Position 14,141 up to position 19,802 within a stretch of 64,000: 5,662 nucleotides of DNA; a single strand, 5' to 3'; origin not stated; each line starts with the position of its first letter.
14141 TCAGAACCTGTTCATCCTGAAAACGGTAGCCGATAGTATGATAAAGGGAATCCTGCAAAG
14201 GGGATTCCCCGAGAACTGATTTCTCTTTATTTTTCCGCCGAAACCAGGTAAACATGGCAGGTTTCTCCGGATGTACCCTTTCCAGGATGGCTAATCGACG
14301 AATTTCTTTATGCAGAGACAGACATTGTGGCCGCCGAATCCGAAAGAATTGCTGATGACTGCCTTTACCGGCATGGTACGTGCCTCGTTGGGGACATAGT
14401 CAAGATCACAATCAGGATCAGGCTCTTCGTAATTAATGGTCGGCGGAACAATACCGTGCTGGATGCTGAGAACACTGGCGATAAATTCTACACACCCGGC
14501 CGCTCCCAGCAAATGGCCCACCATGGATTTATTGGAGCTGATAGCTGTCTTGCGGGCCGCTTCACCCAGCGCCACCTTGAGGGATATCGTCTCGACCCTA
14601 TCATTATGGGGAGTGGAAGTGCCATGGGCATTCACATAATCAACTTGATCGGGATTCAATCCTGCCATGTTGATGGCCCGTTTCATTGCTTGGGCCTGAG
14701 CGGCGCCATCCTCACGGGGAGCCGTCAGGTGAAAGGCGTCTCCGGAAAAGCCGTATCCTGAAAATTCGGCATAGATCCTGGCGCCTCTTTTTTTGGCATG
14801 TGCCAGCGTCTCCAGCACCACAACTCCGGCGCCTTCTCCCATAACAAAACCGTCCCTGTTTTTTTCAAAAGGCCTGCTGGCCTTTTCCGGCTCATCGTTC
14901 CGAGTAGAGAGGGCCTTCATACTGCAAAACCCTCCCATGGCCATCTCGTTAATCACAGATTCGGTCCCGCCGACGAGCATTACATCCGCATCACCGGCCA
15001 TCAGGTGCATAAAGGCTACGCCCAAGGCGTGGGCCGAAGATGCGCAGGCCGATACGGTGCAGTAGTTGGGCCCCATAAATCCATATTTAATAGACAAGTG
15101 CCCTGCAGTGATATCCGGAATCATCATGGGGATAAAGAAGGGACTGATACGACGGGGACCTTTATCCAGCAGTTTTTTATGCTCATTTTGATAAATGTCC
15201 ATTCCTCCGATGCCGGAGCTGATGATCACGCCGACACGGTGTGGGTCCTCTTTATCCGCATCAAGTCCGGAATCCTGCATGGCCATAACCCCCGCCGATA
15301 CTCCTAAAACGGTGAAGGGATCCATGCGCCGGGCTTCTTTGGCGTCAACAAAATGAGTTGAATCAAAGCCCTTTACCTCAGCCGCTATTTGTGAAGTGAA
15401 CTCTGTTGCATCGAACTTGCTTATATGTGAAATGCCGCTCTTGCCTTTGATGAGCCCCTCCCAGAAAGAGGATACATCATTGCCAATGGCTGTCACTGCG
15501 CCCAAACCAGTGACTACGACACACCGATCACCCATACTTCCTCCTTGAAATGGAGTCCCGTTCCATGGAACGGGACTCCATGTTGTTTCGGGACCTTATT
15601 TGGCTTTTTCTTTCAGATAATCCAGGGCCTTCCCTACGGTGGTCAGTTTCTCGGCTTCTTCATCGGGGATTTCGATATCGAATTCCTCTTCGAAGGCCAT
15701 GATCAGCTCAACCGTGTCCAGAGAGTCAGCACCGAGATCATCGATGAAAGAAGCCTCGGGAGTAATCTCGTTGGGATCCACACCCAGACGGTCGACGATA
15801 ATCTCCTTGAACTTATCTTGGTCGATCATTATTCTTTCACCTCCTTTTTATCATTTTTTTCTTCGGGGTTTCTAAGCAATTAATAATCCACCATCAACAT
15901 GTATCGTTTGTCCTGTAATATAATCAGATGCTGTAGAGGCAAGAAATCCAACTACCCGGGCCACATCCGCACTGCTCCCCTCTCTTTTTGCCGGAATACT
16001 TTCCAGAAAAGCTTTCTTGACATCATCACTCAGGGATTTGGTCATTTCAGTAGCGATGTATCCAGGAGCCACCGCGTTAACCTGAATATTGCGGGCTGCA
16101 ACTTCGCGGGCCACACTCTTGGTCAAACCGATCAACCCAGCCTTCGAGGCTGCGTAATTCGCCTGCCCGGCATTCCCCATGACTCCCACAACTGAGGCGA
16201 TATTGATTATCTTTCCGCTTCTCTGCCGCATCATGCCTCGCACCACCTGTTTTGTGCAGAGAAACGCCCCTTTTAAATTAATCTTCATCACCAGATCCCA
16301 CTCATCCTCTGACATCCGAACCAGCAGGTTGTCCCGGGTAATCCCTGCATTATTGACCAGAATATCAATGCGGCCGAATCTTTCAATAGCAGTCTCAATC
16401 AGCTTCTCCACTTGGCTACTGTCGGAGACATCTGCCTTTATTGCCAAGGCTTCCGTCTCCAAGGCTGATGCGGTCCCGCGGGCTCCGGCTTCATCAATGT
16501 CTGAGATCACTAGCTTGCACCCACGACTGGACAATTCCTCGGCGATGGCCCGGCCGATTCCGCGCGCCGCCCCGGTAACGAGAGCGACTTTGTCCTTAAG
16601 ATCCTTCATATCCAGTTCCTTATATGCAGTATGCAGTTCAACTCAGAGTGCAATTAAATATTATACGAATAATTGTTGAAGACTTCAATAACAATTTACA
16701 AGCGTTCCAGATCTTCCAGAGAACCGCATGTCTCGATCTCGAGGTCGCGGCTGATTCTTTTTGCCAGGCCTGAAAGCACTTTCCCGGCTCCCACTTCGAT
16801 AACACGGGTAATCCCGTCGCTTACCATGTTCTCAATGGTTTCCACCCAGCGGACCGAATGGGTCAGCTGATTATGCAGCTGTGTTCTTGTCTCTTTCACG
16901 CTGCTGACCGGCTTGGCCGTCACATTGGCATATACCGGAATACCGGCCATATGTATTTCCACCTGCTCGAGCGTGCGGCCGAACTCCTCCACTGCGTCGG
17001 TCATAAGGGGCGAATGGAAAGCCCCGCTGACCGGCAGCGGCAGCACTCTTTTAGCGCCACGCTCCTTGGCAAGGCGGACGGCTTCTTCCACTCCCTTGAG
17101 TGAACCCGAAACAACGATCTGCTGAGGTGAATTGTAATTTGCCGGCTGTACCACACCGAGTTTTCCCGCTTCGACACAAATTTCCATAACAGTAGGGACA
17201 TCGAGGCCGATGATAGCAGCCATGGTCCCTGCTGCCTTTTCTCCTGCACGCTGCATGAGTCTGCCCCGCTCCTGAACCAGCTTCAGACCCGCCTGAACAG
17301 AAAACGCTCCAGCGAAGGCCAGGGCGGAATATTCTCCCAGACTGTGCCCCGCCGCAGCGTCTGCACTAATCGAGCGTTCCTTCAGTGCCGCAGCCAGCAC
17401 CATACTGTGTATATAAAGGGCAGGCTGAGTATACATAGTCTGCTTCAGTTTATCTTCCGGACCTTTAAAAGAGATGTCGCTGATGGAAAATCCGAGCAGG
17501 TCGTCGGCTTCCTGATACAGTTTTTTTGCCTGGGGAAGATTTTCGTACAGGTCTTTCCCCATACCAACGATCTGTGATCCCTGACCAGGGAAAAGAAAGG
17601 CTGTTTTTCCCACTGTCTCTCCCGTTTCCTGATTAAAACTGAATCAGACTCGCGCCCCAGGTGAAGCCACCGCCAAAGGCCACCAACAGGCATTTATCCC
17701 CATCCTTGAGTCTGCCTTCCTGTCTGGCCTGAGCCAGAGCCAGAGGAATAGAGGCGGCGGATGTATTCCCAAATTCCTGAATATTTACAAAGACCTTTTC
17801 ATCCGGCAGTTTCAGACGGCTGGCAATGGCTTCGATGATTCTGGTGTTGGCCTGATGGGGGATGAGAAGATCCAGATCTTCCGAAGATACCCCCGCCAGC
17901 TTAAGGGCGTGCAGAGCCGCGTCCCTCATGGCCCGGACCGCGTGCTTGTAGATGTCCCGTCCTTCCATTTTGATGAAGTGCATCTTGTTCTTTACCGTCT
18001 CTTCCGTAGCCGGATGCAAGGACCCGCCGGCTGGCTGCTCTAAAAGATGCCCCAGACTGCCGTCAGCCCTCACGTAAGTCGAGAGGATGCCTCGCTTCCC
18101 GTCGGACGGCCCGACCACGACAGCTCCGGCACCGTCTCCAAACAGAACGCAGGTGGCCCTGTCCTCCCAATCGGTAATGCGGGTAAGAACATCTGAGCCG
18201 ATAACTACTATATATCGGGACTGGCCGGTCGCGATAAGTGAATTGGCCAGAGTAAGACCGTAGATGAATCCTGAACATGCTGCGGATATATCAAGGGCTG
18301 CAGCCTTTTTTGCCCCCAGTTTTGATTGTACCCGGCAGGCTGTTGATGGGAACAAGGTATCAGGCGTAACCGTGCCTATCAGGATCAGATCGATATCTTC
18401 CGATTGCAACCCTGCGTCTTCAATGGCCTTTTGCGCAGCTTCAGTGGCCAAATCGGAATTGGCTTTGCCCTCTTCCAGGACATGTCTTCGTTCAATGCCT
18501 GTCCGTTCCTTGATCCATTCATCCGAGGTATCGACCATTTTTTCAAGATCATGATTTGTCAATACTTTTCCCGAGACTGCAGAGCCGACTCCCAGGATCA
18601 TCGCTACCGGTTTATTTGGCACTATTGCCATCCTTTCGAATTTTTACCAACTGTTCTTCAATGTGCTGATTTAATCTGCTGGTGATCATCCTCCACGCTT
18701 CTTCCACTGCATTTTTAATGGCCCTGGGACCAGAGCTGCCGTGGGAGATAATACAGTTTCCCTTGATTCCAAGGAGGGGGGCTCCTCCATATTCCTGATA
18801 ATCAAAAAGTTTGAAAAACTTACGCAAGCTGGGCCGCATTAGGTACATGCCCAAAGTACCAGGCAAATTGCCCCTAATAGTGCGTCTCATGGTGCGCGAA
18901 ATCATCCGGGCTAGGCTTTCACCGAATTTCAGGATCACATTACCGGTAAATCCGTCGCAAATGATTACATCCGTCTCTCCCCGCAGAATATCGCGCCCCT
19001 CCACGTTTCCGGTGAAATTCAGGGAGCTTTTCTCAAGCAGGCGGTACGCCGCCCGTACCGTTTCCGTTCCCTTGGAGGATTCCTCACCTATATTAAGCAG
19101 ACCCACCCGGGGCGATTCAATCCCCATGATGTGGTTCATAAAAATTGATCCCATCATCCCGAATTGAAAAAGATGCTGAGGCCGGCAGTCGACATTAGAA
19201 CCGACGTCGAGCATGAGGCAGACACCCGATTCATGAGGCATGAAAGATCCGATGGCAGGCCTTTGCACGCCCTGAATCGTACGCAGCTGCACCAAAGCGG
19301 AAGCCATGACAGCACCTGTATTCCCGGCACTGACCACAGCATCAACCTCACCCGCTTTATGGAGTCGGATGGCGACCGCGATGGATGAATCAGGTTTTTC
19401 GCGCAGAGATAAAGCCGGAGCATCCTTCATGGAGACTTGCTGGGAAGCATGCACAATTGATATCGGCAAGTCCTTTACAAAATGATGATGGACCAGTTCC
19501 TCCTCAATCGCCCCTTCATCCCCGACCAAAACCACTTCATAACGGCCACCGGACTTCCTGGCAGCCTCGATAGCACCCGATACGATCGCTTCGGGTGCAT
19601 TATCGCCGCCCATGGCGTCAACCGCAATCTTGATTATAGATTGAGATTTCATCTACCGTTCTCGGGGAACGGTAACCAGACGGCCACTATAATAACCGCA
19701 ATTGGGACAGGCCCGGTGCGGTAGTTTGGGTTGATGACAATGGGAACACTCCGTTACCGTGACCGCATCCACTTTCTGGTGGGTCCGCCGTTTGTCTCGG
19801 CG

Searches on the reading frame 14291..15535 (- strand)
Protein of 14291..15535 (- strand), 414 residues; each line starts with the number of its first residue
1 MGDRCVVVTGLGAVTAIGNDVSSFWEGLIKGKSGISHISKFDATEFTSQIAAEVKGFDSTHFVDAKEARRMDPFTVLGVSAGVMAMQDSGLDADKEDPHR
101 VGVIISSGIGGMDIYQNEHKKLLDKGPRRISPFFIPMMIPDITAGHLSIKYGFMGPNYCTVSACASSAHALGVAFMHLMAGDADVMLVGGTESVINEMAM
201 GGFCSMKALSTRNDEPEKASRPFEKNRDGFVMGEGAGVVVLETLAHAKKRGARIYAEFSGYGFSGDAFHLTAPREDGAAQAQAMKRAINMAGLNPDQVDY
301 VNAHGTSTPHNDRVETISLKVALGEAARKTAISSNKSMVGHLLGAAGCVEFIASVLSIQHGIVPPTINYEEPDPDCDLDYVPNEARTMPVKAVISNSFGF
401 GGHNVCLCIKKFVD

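Call 87: search_protein_families(library=pfam, proteins=[window:14291-15535:-], max_evalue=1e-10)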
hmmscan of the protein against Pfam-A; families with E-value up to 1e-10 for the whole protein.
window:14291-15535:- (414 aa): 2 families
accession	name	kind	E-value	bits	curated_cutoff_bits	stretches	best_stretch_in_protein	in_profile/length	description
PF00109.32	ketoacyl-synt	-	3.7e-62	210.6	20.8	1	5-247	3-252/252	Beta-ketoacyl synthase, N-terminal domain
PF02801.28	Ketoacyl-synt_C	-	5.4e-40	136.5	20.8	1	255-370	1-119/119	Beta-ketoacyl synthase, C-terminal domain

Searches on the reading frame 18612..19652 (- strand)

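Call 87: search_protein_families(library=pfam, proteins=[window:18612-19652:-], max_evalue=1e-10)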
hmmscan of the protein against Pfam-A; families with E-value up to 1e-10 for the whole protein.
window:18612-19652:- (346 aa): 1 family
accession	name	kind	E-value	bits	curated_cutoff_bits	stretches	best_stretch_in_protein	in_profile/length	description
PF02504.20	FA_synthesis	-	4.9e-108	361.5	29.1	1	7-327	1-321/324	Fatty acid synthesis protein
